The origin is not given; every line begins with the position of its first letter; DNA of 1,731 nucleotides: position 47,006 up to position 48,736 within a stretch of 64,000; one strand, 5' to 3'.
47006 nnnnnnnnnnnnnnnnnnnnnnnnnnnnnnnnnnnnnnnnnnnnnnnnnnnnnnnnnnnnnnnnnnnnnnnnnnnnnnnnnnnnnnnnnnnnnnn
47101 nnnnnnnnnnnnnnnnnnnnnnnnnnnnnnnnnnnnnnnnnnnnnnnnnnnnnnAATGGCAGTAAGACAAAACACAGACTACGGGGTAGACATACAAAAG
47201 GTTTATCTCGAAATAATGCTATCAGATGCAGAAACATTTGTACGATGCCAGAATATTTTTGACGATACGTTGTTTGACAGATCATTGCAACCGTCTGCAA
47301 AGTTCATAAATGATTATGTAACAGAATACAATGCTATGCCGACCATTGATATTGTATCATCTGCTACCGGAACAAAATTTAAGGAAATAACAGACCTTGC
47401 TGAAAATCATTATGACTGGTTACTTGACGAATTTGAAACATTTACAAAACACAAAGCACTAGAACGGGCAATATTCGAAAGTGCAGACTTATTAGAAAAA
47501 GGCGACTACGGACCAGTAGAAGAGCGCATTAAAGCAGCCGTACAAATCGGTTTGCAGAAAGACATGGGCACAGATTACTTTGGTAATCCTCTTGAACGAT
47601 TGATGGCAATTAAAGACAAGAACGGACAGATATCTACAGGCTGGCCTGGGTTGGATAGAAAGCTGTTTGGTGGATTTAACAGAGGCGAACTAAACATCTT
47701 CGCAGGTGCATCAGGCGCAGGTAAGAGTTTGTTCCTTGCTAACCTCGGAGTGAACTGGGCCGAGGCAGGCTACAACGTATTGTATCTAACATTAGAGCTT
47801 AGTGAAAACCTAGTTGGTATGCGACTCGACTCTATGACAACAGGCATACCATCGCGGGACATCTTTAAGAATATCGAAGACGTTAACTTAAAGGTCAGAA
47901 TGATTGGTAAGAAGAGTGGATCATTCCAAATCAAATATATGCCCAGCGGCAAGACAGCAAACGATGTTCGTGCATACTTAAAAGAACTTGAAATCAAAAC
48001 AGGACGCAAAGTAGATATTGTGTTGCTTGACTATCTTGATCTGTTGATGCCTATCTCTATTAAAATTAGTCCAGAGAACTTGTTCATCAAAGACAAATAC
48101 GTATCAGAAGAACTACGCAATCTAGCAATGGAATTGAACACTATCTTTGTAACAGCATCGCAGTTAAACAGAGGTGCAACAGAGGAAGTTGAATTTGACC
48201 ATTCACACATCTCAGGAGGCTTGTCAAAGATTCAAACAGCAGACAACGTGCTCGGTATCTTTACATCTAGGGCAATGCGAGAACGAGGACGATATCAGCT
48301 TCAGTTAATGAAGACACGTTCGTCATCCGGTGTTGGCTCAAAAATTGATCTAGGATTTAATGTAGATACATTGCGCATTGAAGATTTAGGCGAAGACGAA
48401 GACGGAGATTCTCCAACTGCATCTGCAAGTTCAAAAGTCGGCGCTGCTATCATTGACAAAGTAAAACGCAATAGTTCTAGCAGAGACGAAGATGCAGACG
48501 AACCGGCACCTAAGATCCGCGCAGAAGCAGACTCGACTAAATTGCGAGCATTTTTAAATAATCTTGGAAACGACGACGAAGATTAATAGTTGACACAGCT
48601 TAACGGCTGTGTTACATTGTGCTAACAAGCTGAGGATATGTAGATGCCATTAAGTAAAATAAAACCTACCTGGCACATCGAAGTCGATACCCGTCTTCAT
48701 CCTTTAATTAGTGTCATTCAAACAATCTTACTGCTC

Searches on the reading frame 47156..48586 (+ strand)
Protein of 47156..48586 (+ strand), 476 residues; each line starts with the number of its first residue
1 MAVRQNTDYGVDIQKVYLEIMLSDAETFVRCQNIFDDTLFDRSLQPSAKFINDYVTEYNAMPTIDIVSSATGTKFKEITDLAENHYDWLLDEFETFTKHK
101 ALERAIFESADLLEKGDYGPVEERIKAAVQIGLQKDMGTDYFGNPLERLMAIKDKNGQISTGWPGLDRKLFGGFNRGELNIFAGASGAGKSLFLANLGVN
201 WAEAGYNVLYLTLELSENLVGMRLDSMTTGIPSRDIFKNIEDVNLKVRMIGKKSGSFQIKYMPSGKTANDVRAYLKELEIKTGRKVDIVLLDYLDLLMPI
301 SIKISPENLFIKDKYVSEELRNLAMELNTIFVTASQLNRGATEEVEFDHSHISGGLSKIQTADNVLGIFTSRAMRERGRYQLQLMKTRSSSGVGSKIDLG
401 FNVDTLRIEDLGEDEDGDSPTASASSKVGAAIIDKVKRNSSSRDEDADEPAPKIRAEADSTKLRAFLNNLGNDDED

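Call 3: search_protein_families(library=pfam, proteins=[window:47156-48586:+], max_evalue=0.1)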
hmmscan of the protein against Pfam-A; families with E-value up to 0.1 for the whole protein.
window:47156-48586:+ (476 aa): 6 families
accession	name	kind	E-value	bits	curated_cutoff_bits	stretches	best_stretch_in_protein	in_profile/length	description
PF03796.21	DnaB_C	-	7.1e-20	71.9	27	1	159-408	2-253/255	DnaB-like helicase C terminal domain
PF06745.19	ATPase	-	5e-08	33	26.6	1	159-223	1-66/231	KaiC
PF20307.4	divDNAB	-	1.5e-06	27.6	26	1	139-198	37-98/356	Divergent DnaB-like ATPase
PF13481.12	AAA_25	-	1.9e-06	28.1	27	1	168-297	23-155/195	AAA domain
PF01656.29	CbiA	-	0.0062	16.9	25.4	1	181-218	3-40/125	CobQ/CobB/MinD/ParA nucleotide binding domain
PF13604.12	AAA_30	-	0.037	14.2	27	0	178-212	19-53/191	AAA domain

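Call 5: search_protein_families(library=phrogs, proteins=[window:47156-48586:+], max_evalue=0.01)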
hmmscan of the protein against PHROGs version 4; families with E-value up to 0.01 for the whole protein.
window:47156-48586:+ (476 aa): 7 families
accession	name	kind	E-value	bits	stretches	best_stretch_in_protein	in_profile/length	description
phrog_19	-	DNA, RNA and nucleotide metabolism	6.2e-71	241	1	12-445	162-604/621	DnaB-like replicative helicase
phrog_239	-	DNA, RNA and nucleotide metabolism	6.1e-26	92.6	1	158-450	338-639/801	DNA primase/helicase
phrog_243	-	DNA, RNA and nucleotide metabolism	7e-17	62.3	1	155-414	13-271/273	DnaB-like replicative helicase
phrog_97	-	other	0.00018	21.8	1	153-197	44-93/506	UvsX-like recombinase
phrog_8337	-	DNA, RNA and nucleotide metabolism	0.00053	20.5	1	154-228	45-119/273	DNA repair protein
phrog_3213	-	DNA, RNA and nucleotide metabolism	0.00066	19.5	0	147-197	191-243/509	DnaB-like replicative helicase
phrog_11530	-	unknown function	0.0027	18.6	1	266-340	14-83/184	-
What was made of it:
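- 47156..48586 (+): DnaB-like replicative helicase, the conserved downstream flank; its ATG is one base after the carbamoyltransferase stop codon. PF03796 at E=7e-20 and PHROG 19 at E=6e-71 (calls 3, 5).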

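Call 25: search_dna_similar(query=window:47156-48586:+, collection=phages, mode=protein, max_rows=15)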
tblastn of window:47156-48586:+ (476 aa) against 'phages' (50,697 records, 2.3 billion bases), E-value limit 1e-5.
Records with a match: 3455; places in all: 3458; records where one place covers at least 80% of the query: 1244.
Best place of each record, by identity: <60% 3455.
By first word of the organism name: Escherichia 677; Synechococcus 377; Staphylococcus 347; Klebsiella 336; Bacillus 243; Salmonella 205; Vibrio 137; Shigella 89; Aeromonas 81; Mycobacterium 76; and 74 more.
By host as written in the record: - 529; Escherichia coli 282; Klebsiella pneumoniae 113; Staphylococcus aureus 113; Synechococcus 107; Mycobacterium smegmatis mc2 155 44; Listeria monocytogenes 43; Escherichia coli O157:H7 38; and 782 more.
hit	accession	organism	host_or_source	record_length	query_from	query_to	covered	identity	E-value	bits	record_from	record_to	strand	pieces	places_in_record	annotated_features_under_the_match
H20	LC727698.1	Pseudomonas phage sp. 30-3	Pseudomonas aeruginosa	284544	2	441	92%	53.8%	4e-149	476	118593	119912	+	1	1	DNA helicase | hypothetical protein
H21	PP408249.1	Pseudomonas phage vB_Pa-PAC2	Pseudomonas aeruginosa PAO1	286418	2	441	92%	53.8%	4e-149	476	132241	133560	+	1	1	DNA primase/helicase | DNA primase subunit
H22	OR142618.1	Pseudomonas phage Callisto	Pseudomonas aeruginosa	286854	2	441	92%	53.8%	4e-149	476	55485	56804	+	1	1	radA: DNA repair protein | dnaG: DNA primase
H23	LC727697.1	Pseudomonas phage sp. 30-2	Pseudomonas aeruginosa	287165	2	441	92%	53.8%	4e-149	476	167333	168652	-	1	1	DNA helicase | hypothetical protein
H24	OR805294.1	Pseudomonas phage Ettore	Pseudomonas aeruginosa PAO1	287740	2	441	92%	53.8%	4e-149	476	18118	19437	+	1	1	DnaB-like replicative helicase | DNA primase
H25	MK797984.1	Pseudomonas phage vB_PaeM_PA5oct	-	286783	2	441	92%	53.8%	5e-149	476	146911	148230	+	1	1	hypothetical protein | DNA primase subunit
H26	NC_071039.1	Pseudomonas phage vB_PaeM_PA5oct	-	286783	2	441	92%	53.8%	5e-149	476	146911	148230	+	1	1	DnaB-like replicative helicase | DNA primase subunit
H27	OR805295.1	Pseudomonas phage Paride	Pseudomonas aeruginosa PAO1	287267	2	441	92%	53.8%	5e-149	476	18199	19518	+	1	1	DnaB-like replicative helicase | DNA primase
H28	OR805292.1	Pseudomonas phage Cassandra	Pseudomonas aeruginosa PAO1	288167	2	441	92%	53.8%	5e-149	476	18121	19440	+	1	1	DnaB-like replicative helicase | DNA primase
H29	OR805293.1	Pseudomonas phage Deifobo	Pseudomonas aeruginosa PAO1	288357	2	441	92%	53.8%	5e-149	476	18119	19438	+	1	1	DnaB-like replicative helicase | DNA primase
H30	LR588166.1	Pseudomonas phage vB_PaeM_MIJ3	-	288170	2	441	92%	53.6%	3e-148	473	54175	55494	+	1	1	radA: DNA repair protein RadA | dnaG: DNA primase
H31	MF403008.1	Agrobacterium phage Atu_ph07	Agrobacterium tumefaciens C58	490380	5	452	94%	47.7%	6e-127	412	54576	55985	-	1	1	DNA primase/helicase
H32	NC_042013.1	Agrobacterium phage Atu_ph07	Agrobacterium tumefaciens C58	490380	5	452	94%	47.7%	6e-127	412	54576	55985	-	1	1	DNA primase/helicase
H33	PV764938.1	Sinorhizobium phage Phosso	Sinohrizobium meliloti NRRL L-50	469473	5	432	90%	49.8%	2e-127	414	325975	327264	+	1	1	DnaB-like dsDNA helicase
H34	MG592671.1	Vibrio phage 2.275.O._10N.286.54.E11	Vibrio cyclitrophicus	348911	8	419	87%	44.3%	7e-104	345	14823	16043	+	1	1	DnaB-like DNA helicase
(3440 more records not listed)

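Call 26: get_annotated_region(hit=H26, flank=7000)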
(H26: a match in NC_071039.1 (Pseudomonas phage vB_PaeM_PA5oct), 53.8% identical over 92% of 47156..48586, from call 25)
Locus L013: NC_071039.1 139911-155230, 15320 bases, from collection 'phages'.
description: Pseudomonas phage vB_PaeM_PA5oct, complete genome.
organism: Pseudomonas phage vB_PaeM_PA5oct (NCBI taxid 2163605)
taxonomy: Viruses; Duplodnaviria; Heunggongvirae; Uroviricota; Caudoviricetes; Arenbergviridae; Wroclawvirus; Wroclawvirus PA5oct
host: -; source: -; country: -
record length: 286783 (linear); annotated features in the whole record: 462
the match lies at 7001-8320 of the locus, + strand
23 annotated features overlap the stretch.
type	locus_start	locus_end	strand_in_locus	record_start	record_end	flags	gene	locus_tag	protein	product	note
CDS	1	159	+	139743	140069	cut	-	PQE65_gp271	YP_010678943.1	hypothetical protein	-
CDS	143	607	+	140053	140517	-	-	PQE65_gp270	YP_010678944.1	hypothetical protein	-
CDS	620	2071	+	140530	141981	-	-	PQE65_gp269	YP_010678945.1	hypothetical protein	-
CDS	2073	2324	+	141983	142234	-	-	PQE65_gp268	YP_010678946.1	hypothetical protein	-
CDS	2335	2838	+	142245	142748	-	-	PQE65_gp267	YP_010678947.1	hypothetical protein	-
CDS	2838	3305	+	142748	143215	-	-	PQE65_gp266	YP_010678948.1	hypothetical protein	-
CDS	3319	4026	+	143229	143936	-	-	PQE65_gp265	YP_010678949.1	hypothetical protein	-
CDS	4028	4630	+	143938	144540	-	-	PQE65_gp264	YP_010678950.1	hypothetical protein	-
CDS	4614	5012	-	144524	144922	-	-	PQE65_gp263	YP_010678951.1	hypothetical protein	-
CDS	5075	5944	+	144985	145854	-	-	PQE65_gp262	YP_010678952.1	structural protein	ESI-MS/MS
CDS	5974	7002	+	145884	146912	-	-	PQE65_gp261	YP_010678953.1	DNA primase subunit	-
CDS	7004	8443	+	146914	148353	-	-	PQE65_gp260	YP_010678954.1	DnaB-like replicative helicase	-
CDS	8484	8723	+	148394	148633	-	-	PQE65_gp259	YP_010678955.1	virion structural protein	-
CDS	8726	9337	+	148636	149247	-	-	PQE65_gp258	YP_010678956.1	structural protein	ESI-MS/MS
CDS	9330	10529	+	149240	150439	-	-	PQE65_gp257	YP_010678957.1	structural protein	ESI-MS/MS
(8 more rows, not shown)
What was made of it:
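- PA5oct has primase abutting DnaB (call 26).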

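Call 45: find_related_loci(query=window:47156-48586:+, collection=viral_contigs, flank=6000)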
Query window:47156-48586:+ (476 aa) in viral_contigs; peptide patterns used: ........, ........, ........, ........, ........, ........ (x = any residue, [..] = any of these).
600 stretches matched a pattern (row limit reached: there are more); 583 encode a relative of the query (tblastn E <= 1e-3); the best 80 are kept; 80 distinct loci.
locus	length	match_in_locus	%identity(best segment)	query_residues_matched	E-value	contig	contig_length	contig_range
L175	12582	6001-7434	81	1-475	0e+0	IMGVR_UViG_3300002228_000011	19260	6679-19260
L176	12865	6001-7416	72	1-473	0e+0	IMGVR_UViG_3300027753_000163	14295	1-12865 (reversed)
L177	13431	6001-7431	72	1-474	0e+0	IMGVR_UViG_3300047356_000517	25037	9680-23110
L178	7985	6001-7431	72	1-474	0e+0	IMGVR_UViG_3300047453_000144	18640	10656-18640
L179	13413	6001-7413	77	1-474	0e+0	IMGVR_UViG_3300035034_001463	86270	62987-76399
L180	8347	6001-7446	70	1-475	0e+0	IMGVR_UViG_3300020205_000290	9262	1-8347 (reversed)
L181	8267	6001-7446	70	1-475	0e+0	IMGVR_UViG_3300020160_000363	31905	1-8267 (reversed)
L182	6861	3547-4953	71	3-473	0e+0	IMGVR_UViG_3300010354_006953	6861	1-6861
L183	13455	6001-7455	69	1-475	0e+0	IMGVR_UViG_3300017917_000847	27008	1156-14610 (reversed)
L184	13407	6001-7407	71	3-473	0e+0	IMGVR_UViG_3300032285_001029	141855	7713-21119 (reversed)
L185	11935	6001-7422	71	5-474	0e+0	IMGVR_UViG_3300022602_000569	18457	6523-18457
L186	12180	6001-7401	71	5-474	0e+0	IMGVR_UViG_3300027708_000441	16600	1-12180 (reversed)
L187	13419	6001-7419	71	5-474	0e+0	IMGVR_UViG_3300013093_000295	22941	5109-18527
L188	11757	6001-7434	70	3-476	0e+0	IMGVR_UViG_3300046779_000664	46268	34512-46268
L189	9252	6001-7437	69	1-471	0e+0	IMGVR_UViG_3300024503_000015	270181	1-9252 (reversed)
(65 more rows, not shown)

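Call 71: find_related_loci(query=A5, collection=viral_contigs, flank=4000)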
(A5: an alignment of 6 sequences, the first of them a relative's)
Query A5 (175 aa) in viral_contigs; peptide patterns used: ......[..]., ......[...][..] (x = any residue, [..] = any of these).
600 stretches matched a pattern (row limit reached: there are more); 596 encode a relative of the query (tblastn E <= 1e-3); the best 80 are kept; 80 distinct loci.
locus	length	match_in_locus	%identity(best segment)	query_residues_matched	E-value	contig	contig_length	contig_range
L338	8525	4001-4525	100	1-175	3e-120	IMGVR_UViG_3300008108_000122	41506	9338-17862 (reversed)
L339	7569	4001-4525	100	1-175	3e-120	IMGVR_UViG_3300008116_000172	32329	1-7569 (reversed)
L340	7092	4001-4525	73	1-175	8e-88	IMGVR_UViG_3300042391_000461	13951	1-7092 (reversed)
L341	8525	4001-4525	69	1-175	2e-84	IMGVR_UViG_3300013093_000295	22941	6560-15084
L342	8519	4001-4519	70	1-173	6e-82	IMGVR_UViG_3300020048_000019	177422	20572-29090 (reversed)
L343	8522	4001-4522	66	1-174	8e-81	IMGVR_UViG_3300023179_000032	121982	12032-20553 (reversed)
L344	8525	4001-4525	67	1-175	8e-81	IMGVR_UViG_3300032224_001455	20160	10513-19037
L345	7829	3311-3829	68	1-173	3e-80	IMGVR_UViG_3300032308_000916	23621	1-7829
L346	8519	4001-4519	68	1-173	3e-80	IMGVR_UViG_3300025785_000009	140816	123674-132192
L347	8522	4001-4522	67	1-174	1e-80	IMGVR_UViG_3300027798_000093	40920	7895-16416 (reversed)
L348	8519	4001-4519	68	1-173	2e-80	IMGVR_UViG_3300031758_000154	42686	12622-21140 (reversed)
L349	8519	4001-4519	68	1-173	9e-80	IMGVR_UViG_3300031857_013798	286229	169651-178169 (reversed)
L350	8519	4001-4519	68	1-173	1e-79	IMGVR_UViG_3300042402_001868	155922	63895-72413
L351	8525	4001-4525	68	1-175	9e-80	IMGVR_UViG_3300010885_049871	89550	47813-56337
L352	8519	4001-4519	68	1-173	9e-80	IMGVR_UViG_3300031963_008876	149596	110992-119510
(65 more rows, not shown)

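Call 80: find_homologous_proteins(query=A5, max_evalue=1e-10)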
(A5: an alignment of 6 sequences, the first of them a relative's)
Query A5 (6 sequences) (175 aa, profile of the alignment): 7917 proteins with E <= 1e-10 among 8000 candidates; the best 120 are listed.
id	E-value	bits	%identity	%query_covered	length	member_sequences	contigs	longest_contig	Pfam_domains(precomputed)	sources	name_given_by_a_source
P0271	4.7e-111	386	66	99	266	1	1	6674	PF16861.11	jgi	jgi:carbamoyltransferase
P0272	8.7e-91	320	100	100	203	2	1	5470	PF16861.11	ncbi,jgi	-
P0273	3.3e-90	318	77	100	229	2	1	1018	PF02543.22,PF16861.11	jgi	jgi:carbamoyltransferase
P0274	4.3e-90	318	79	100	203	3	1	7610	PF16861.11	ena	-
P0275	1.2e-89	316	63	100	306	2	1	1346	PF02543.22,PF16861.11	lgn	-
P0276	2.6e-89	315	78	100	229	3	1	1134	PF02543.22,PF16861.11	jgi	jgi:carbamoyltransferase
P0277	4.0e-89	315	65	100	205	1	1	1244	PF16861.11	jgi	jgi:carbamoyltransferase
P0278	1.5e-88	313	62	99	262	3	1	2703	PF02543.22,PF16861.11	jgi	jgi:carbamoyltransferase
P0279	2.9e-88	312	62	100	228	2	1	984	PF02543.22,PF16861.11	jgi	jgi:carbamoyltransferase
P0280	3.2e-88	312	63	100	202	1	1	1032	PF16861.11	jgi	jgi:carbamoyltransferase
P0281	4.8e-88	311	59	99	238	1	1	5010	PF02543.22,PF16861.11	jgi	jgi:carbamoyltransferase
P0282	1.1e-87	310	65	100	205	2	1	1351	PF16861.11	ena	-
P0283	1.2e-87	310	62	100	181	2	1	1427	PF16861.11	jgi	jgi:carbamoyltransferase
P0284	1.4e-87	310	64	99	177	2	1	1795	PF16861.11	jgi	jgi:carbamoyltransferase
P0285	1.6e-87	310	65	98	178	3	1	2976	PF16861.11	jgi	jgi:carbamoyltransferase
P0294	2.2e-86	306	61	100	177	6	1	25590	PF16861.11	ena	-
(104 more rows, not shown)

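Call 81: find_encoding_contigs(protein=P0294, flank=8000, max_places=2)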
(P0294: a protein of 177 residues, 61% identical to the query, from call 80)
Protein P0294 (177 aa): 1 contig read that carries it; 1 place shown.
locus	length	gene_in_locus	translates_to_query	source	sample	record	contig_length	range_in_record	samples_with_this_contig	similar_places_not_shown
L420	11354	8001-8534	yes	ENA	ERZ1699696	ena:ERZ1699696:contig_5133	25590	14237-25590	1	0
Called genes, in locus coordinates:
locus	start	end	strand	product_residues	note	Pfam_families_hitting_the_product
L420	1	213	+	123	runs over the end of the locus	PF00438:S-AdoMet_synt_N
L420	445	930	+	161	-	PF02773:S-AdoMet_synt_C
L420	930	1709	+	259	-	PF00793:DAHP_synth_1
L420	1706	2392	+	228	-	PF02348:CTP_transf_3, PF12804:NTP_transf_3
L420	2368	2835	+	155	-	-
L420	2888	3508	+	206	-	-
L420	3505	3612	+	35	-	-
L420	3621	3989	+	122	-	PF01327:Pep_deformylase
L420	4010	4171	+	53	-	-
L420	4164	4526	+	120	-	-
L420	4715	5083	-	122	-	-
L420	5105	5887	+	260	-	-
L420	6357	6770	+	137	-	PF08275:DNAG_N (weak)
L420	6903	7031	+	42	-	-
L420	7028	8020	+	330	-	PF02543:Carbam_trans_N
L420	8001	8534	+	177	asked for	PF16861:Carbam_trans_C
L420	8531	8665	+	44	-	-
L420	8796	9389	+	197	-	PF03796:DnaB_C, PF06745:ATPase (weak)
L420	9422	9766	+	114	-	-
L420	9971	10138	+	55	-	-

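Call 82: find_encoding_contigs(protein=P0274, flank=8000, max_places=2)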
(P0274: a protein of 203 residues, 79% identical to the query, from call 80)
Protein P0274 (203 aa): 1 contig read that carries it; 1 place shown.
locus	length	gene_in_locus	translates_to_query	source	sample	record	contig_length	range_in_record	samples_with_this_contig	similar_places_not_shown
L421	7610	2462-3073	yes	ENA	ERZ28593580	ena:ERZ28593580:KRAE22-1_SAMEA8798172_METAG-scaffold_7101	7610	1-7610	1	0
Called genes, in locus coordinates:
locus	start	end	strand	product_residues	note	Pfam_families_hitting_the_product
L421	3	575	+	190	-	?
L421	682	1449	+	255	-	-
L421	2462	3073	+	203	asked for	PF16861:Carbam_trans_C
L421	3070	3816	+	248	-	-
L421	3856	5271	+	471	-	PF20307:divDNAB (faint), PF13481:AAA_25 (weak), PF03796:DnaB_C, PF06745:ATPase (weak)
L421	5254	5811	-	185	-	-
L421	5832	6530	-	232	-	-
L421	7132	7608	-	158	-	?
